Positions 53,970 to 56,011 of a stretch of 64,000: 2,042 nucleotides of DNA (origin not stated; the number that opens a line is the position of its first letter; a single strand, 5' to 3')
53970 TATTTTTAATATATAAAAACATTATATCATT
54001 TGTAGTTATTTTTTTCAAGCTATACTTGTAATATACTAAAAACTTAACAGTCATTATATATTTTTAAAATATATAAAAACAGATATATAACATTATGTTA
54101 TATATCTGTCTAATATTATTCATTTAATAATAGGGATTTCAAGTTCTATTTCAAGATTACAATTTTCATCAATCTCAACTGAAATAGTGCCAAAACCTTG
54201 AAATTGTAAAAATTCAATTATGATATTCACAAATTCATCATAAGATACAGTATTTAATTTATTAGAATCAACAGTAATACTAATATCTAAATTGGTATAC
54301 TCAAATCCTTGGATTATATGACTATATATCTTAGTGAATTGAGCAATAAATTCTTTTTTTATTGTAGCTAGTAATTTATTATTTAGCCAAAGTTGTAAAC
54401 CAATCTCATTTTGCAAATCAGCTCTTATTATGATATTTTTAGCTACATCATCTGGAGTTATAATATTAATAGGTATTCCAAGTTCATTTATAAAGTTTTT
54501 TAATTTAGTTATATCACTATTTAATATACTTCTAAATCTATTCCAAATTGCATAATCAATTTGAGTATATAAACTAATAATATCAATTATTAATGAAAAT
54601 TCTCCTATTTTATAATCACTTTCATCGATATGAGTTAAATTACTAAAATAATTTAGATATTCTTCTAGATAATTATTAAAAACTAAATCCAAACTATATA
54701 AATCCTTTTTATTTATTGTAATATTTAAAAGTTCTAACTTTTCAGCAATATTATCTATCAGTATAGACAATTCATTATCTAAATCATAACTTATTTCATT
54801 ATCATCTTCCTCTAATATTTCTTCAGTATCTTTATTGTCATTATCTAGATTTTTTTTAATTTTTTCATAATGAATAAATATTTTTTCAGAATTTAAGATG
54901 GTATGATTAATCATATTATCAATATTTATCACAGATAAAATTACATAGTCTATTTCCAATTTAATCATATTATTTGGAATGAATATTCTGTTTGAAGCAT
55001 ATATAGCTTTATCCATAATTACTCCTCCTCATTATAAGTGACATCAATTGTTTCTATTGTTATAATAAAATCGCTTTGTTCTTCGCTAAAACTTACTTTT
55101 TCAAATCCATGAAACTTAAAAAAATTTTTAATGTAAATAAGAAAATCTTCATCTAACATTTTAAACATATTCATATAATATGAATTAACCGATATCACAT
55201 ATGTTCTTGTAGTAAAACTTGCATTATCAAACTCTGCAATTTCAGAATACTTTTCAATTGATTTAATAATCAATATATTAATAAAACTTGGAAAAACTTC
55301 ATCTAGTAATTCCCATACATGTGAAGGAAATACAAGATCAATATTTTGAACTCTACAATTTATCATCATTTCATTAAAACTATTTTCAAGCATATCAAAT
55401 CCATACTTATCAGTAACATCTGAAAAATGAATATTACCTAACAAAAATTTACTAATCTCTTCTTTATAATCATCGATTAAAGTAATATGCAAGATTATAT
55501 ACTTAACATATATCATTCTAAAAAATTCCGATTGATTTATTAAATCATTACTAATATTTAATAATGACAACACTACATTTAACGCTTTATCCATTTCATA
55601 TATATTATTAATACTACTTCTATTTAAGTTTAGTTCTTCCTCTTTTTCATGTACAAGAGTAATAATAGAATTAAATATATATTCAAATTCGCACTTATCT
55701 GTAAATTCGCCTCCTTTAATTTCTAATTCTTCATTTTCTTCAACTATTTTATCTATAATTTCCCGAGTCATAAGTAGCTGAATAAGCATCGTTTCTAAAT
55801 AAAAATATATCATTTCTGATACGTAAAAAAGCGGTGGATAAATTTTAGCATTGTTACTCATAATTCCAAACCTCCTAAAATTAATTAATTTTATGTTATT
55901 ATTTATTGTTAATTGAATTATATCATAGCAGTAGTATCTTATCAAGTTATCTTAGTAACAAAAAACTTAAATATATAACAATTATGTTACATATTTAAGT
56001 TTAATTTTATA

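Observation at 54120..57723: Four-gene tandem array of acidic paralogs with a shared C-terminal F-x-G-F motif and no recognisable family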

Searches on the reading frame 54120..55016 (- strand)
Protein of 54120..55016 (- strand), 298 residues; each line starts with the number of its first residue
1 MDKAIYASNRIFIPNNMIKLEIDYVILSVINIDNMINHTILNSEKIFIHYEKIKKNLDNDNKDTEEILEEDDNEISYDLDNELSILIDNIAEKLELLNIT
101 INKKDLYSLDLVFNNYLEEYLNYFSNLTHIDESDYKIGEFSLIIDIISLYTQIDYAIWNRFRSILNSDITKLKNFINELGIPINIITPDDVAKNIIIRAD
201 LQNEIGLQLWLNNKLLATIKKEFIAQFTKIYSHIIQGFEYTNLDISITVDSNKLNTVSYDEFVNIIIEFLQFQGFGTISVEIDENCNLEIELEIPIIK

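Call 3: search_protein_families(library=pfam, proteins=[window:54120-55016:-], max_evalue=1)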
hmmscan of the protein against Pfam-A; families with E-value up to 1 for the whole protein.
window:54120-55016:- (298 aa): 2 families
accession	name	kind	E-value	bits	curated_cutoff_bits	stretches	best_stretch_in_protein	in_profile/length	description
PF21097.3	SR_plectin_7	-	0.021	15.7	27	1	37-103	43-110/116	Spectrin repeat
PF21033.3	RMD1-3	-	0.097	12.3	26.7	1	200-244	17-62/235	Regulator of microtubule dynamics protein 1-3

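Call 4: search_protein_families(library=ncbifam, proteins=[window:54120-55016:-], max_evalue=1)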
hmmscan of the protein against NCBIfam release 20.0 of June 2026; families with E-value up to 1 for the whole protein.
window:54120-55016:- (298 aa): 0 families

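Call 5: search_protein_families(library=phrogs, proteins=[window:54120-55016:-], max_evalue=1)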
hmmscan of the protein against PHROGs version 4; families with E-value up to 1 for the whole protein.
window:54120-55016:- (298 aa): 2 families
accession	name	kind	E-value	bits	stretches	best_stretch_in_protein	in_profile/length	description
phrog_7330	-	unknown function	0.091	14.1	1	142-185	17-60/82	-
phrog_11728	-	unknown function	0.13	14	1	31-122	7-102/103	-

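Call 7: find_homologous_proteins(query=window:54120-55016:-, max_evalue=0.01)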
Query window:54120-55016:- (298 aa): 1 proteins with E <= 0.01 among 2431 candidates.
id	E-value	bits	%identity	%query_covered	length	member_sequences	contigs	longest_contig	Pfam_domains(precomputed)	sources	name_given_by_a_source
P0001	3.5e-180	616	100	100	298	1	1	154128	-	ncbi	-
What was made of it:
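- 54120..55016 (-): P4: 298-aa acidic orphan protein (net -27, pI 4.35) and second gene of operon 2. It starts 2 nt after the P3 stop, and its Shine-Dalgarno site lies in the last codons of P3. The database search returned only itself (call 7).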

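Call 9: find_encoding_contigs(protein=P0001, flank=10000, max_places=5)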
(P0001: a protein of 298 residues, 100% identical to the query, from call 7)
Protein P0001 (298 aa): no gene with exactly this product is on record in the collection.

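Call 28: predict_structure(protein=window:54120-55016:-)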
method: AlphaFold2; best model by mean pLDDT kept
length: 298 residues; sequences in the alignment: 1
mean_pLDDT: 35.9   pTM: 0.25
mean pLDDT of the five models: 35.9, 34.7, 34.0, 31.8, 29.7
residues with pLDDT >= 90: 0; 70-90: 0; 50-70: 26; < 50: 272
segments of 3 or more residues with pLDDT < 50: 1-162, 180-255, 270-298
pLDDT, mean of each block of 10 residues (from residue 1): 21 20 23 27 30 36 35 35 45 39 37 34 33 31 37 43 51 53 45 27 30 29 30 26 37 49 54 44 41 32
secondary structure, 60 per line:
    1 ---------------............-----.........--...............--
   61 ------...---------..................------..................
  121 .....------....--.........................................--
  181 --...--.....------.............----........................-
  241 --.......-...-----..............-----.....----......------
elements in order: H16-27 H33-41 H44-58 H79-96 H103-125 H132-135 H138-178 E183-185 H188-192 H199-211 H216-239 E243-249 H259-272 E278-282 E287-292
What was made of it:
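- On ArdA/Ocr-type DNA mimics: The charge array itself could not be tested because there is no confident full-length model (call 28).
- The single-sequence model is poor (call 28).
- Tried and rejected: AF2 on single-sequence P4 was unusable (pLDDT 36, call 28).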

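Call 33: search_protein_representatives(alignment_id=A1)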
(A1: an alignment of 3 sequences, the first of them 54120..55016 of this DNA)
Query: 3 sequences, 296 profile positions. Proteins with E-value up to 0.001 (for the whole library): 3; up to 1e-10: 3; up to 1e-30: 3. The best 3 are listed.
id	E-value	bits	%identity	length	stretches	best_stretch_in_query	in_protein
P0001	5.2e-121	420.0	-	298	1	2-293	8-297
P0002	9.5e-112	389.6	-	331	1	1-295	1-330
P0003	3.0e-74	266.4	-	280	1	1-293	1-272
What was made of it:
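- Tried and rejected: An exhaustive hmmsearch with the P4/P2/P3 profile against 1.84 billion representatives returned only the three queries (call 33).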

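Call 35: find_related_loci(query=A1, collection=viral_contigs, flank=5000)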
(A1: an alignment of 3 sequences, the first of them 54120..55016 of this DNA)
Query A1 (298 aa) in viral_contigs; peptide patterns used: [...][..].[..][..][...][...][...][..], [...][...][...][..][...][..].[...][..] (x = any residue, [..] = any of these).
599 stretches matched a pattern, but none encodes a relative of the query by tblastn (E <= 1e-3).
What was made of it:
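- The scan of 2.9 M viral contigs with the P2/P3/P4 profile found no relative (call 35), and there is no PHROG hit (call 5).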

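Call 36: search_protein_families(library=padloc, proteins=[window:54120-55016:-], max_evalue=1)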
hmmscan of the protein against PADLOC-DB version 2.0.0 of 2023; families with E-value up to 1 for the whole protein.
window:54120-55016:- (298 aa): 0 families

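Call 37: search_solved_structures(query=A1, max_evalue=10)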
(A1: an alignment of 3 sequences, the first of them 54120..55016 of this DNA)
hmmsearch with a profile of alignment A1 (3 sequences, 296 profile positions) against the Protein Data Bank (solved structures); distinct sequences matched with E-value up to 10: 1.
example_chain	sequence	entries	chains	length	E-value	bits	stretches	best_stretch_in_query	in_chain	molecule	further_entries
4wfc_A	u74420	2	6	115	0.073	15.6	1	44-98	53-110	Exosome complex exonuclease RRP6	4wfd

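Call 73: find_encoding_contigs(protein=P0004, flank=3000, max_places=3)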
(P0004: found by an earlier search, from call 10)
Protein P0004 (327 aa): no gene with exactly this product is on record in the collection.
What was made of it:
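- Tried and rejected: Looking up the source contig failed; the proteins are not on record (calls 9, 73).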

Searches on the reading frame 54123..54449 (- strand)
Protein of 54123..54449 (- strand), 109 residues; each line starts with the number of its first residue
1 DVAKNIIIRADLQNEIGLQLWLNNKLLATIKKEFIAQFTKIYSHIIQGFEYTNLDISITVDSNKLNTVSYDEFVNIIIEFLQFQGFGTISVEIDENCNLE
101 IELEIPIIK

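Call 47: predict_structure(alignment_id=A2)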
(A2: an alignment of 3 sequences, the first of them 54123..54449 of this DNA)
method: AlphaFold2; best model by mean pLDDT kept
length: 109 residues; sequences in the alignment: 3
mean_pLDDT: 60.8   pTM: 0.53
mean pLDDT of the five models: 60.8, 56.5, 55.3, 51.3, 49.8
residues with pLDDT >= 90: 0; 70-90: 30; 50-70: 55; < 50: 24
segments of 3 or more residues with pLDDT < 50: 1-21
pLDDT, mean of each block of 10 residues (from residue 1): 32 45 54 65 61 65 66 73 73 74 62
secondary structure, 60 per line:
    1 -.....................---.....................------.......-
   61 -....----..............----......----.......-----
elements in order: H2-22 H26-46 E53-59 H62-65 H70-83 E88-93 E98-104
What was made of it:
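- Structure models have low to moderate confidence (pLDDT 36 and 61; calls 28, 47).
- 54123..54317 (-): C-terminal shared module of P4 (last 65 aa). F-Q-G-F is at 54192-54203. The module is predicted as helix-strand-helix-strand-strand. The AF2 model of the last 109 aa has pLDDT 61 overall and 65-74 over the module (call 47).
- Tried and rejected: The C-terminal 109 aa with a three-paralog alignment gave pLDDT 61 (call 47).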

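Call 51: fold_search(model_id=the predicted structure, library=pdb)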
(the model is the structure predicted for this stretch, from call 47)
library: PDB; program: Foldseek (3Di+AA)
matches with E <= 10: 885; with E <= 0.001: 0
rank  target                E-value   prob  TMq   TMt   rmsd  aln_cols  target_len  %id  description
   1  5xam_A                2.4e-01  0.72  0.34  0.06   3.9        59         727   17  Crystal structure of SecDF in I form at 4 A resolution (released 2017-05-17)
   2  5n2q_A                4.7e-01  0.33  0.30  0.22   4.7        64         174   14  MobM Relaxase Domain (MOBV; Mob_Pre) bound to 26nt pMV158 oriT DNA (released 2017-04-12)
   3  9qf4_BT               5.0e-01  0.28  0.24  0.28   4.8        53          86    9  Structure of P. furiosus 70S ribosome grown at 95 degC (released 2025-11-05)
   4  7nhn_i                6.0e-01  0.47  0.35  0.31   4.3        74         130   19  VgaL, an antibiotic resistance ABCF, in complex with 70S ribosome from Listeria monocytogenes (released 2021-05-05)
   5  2jvf_MODEL_1_A        6.4e-01  0.57  0.40  0.45   4.0        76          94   20  Solution structure of M7, a computationally-designed artificial protein (released 2008-08-12)
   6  6gyz_B                6.8e-01  0.35  0.31  0.09   4.7        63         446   17  Crystal structure of GlmM from Staphylococcus aureus (released 2019-01-23)
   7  3ifz_B                6.8e-01  0.23  0.30  0.09   7.1        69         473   19  crystal structure of the first part of the Mycobacterium tuberculosis DNA gyrase reaction core: the breakage and reuni (released 2010-07-28)
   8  5hli_B                6.8e-01  0.11  0.24  0.20  15.5       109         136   12  Structure of Disulfide formed AbfR (released 2017-01-25)
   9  2a1s_B                7.2e-01  0.33  0.37  0.13  12.6        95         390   17  Crystal structure of native PARN nuclease domain (released 2005-12-20)
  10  3p9c                  7.7e-01  0.11  0.25  0.11  11.1       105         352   16  Crystal structure of perennial ryegrass LpOMT1 bound to SAH (released 2011-01-12)
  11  3ku7_B                8.1e-01  0.21  0.28  0.43   5.4        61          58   15  Crystal structure of Helicobacter pylori MinE, a cell division topological specificity factor (released 2010-05-05)
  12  4v6x_CX               8.1e-01  0.20  0.25  0.23   4.5        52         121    8  Structure of the human 80S ribosome (released 2014-07-09)
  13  3mcd_A                8.7e-01  0.54  0.36  0.58   3.5        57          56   12  Crystal structure of Helicobacter pylori MinE, a cell division topological specificity factor (released 2010-05-05)
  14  6skf_Aj               8.7e-01  0.30  0.32  0.28   4.3        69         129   13  Cryo-EM Structure of T. kodakarensis 70S ribosome (released 2020-07-29)
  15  7ugw_C                8.7e-01  0.25  0.30  0.09   3.8        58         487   22  M. tuberculosis DNA gyrase cleavage core bound to DNA and evybactin (released 2022-08-17)
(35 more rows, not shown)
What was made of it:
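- The weak Foldseek matches include the MinE topological-specificity domain (TMt 0.58, E 0.87; call 51). All structural matches are non-significant (call 51).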

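Call 55: fold_search(model_id=the predicted structure, library=viral)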
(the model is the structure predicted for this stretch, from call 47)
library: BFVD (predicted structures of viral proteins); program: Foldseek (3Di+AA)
matches with E <= 10: 1105; with E <= 0.001: 0
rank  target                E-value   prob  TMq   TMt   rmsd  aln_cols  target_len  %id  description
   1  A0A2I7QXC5            1.4e-02  1.00  0.51  0.51   8.9        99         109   11  (no name in the UniProt tables at hand)
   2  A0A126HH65            3.4e-02  0.99  0.47  0.49  11.2       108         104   12  Uncharacterized protein [Vibrio phage phi-Grn1]
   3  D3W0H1                4.3e-02  0.97  0.45  0.49  11.6       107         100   16  Uncharacterized protein [Lactococcus phage 1358]
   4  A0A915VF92            5.2e-02  0.75  0.37  0.36  11.0       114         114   14  (no name in the UniProt tables at hand)
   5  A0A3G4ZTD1            7.1e-02  0.72  0.36  0.17  22.5       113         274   18  Uncharacterized protein [Edafosvirus sp.]
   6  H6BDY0                9.0e-02  0.57  0.34  0.08  14.3       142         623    6  (no name in the UniProt tables at hand)
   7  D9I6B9                1.0e-01  0.90  0.39  0.44   5.2        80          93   20  Uncharacterized protein [Acinetobacter phage 133]
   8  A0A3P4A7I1            1.0e-01  0.57  0.33  0.37   9.9       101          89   17  Uncharacterized protein [Escherichia phage vB_Eco_mar003J3]
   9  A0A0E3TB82            1.1e-01  0.85  0.34  0.46   6.5        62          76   16  Uncharacterized protein [Enterococcus phage EFLK1]
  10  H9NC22                1.1e-01  0.69  0.38  0.35  14.3       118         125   12  (no name in the UniProt tables at hand)
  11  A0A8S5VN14            1.2e-01  0.95  0.53  0.40  14.2       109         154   15  Uncharacterized protein [Ackermannviridae sp.]
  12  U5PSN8                1.2e-01  0.87  0.47  0.50   5.2        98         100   17  Uncharacterized protein [Bacillus phage CampHawk]
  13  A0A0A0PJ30            1.2e-01  0.75  0.43  0.40  12.1       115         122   16  Uncharacterized protein [Bacillus phage Bp8p-T]
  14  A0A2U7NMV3            1.3e-01  0.94  0.36  0.34   3.1        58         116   17  Uncharacterized protein [Pseudomonas phage PspYZU01]
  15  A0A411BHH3            1.3e-01  0.69  0.37  0.36   8.9       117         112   18  (no name in the UniProt tables at hand)
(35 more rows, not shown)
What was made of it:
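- The best, though non-significant, Foldseek matches are to uncharacterised phage proteins (call 55).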

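Call 77: search_protein_families(library=pfam, alignment_id=A2, max_evalue=10)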
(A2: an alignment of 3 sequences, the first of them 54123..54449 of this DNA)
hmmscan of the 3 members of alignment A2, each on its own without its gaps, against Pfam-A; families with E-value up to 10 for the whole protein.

A. member 1, window:54123-54449:- (109 aa): 3 families
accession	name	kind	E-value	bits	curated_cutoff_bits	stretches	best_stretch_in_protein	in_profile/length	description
PF21033.3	RMD1-3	-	0.027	14.1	26.7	1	11-61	17-68/235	Regulator of microtubule dynamics protein 1-3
PF14493.12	HTH_40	-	0.077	13.7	27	1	15-67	3-56/89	Helix-turn-helix domain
PF11490.13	DNA_pol3_a_NII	-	0.22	11.9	26.3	1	47-103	24-82/117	DNA polymerase III polC-type N-terminus II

B. families by the number of members that match (of 3 scanned): 3 families
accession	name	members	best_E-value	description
PF21033.3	RMD1-3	1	0.027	Regulator of microtubule dynamics protein 1-3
PF14493.12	HTH_40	1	0.077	Helix-turn-helix domain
PF11490.13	DNA_pol3_a_NII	1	0.22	DNA polymerase III polC-type N-terminus II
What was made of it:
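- On Any curated protein family (Pfam-A, NCBIfam, PHROGs): The C-terminal modules scanned alone give no family shared by two or more members (call 77).
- Tried and rejected: The C-terminal modules alone against Pfam also gave nothing (call 77).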

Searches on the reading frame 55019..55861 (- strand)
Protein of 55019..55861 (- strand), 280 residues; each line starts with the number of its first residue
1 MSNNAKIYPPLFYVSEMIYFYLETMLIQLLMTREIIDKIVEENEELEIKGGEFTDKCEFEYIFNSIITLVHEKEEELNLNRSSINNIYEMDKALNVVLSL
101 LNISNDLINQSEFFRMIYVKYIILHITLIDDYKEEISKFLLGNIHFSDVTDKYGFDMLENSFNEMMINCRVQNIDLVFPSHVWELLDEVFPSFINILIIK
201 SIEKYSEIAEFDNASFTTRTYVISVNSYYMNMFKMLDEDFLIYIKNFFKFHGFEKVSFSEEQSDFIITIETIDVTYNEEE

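Call 3: search_protein_families(library=pfam, proteins=[window:55019-55861:-], max_evalue=1)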
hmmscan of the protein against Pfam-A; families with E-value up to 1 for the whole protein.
window:55019-55861:- (280 aa): 3 families
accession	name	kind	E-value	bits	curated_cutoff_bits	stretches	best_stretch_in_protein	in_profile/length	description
PF13361.12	UvrD_C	-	0.0084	16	25.6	1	32-151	28-144/350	UvrD-like helicase C-terminal domain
PF18689.6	PriX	-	0.059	14.1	25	0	33-96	26-89/95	Primase X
PF25012.1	DUF7786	-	0.066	13.9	27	1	63-120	6-64/97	Family of unknown function (DUF7786)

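Call 4: search_protein_families(library=ncbifam, proteins=[window:55019-55861:-], max_evalue=1)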
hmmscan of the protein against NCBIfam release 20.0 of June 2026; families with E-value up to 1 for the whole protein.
window:55019-55861:- (280 aa): 1 family
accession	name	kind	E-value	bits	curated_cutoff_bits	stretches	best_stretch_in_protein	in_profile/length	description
TIGR01589.1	A_thal_3526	domain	0.12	12.4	36.55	0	172-195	29-52/57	TIGR01589 domain-containing protein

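Call 5: search_protein_families(library=phrogs, proteins=[window:55019-55861:-], max_evalue=1)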
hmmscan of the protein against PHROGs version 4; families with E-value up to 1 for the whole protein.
window:55019-55861:- (280 aa): 0 families

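Call 10: list_cluster_members(proteins=[P0001, P0002, window:55019-55861:-, window:57018-57650:-, window:57747-58184:-, window:52968-53951:-, window:58306-58863:-])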
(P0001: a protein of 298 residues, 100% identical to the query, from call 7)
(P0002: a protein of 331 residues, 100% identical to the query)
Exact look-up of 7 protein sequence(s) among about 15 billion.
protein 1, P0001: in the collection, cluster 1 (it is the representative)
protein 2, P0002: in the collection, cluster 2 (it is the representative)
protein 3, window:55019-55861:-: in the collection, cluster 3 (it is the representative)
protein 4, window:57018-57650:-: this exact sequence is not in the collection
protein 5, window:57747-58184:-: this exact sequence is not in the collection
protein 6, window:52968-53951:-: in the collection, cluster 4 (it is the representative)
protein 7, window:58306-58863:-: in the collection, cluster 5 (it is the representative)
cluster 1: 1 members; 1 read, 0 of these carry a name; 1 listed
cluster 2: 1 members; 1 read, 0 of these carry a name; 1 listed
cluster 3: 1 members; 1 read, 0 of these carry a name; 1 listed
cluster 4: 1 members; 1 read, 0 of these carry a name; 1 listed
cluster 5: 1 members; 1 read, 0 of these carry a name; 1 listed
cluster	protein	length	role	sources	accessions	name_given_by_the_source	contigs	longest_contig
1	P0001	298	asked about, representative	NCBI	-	-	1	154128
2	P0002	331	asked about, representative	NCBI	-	-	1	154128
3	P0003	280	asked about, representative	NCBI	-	-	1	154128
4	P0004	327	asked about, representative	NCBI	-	-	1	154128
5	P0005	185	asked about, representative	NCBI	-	-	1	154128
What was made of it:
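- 55019..55861 (-): P3: 280-aa acidic orphan protein (net -29, pI 4.38) and first gene of operon 2. The 280-aa product is the annotated form (call 10).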

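Call 36: search_protein_families(library=padloc, proteins=[window:55019-55861:-], max_evalue=1)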
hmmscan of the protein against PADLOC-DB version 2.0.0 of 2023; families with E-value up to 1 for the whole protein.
window:55019-55861:- (280 aa): 0 families
